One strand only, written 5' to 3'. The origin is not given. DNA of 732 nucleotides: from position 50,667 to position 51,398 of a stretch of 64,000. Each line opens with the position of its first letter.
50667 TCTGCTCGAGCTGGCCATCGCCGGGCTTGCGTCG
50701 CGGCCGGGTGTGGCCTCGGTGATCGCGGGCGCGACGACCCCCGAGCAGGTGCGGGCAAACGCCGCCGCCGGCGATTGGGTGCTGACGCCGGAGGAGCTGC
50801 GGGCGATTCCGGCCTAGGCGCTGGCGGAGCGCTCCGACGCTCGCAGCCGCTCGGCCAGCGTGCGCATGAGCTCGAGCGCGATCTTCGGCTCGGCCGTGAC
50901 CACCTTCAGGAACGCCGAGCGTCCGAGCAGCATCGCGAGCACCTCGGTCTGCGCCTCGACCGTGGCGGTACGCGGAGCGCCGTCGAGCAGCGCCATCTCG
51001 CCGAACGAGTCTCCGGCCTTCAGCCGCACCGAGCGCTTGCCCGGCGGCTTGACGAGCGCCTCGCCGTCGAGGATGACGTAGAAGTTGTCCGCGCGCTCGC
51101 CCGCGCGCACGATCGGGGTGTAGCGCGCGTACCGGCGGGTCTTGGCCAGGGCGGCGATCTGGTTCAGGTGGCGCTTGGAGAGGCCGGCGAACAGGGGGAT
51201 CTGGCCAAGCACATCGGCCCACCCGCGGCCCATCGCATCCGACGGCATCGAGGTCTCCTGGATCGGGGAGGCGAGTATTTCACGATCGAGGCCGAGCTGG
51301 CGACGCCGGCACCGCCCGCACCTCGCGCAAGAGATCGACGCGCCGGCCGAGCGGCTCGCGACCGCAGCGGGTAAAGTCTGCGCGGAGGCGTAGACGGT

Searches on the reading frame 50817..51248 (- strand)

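Call 68: search_protein_families(library=pfam, proteins=[window:50817-51248:-], max_evalue=0.0001)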
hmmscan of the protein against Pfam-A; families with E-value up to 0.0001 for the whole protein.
window:50817-51248:- (144 aa): 1 family
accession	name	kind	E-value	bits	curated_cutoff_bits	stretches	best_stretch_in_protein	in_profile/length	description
PF00027.35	cNMP_binding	-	1.7e-17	63.6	27.5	1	38-117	2-86/89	Cyclic nucleotide-binding domain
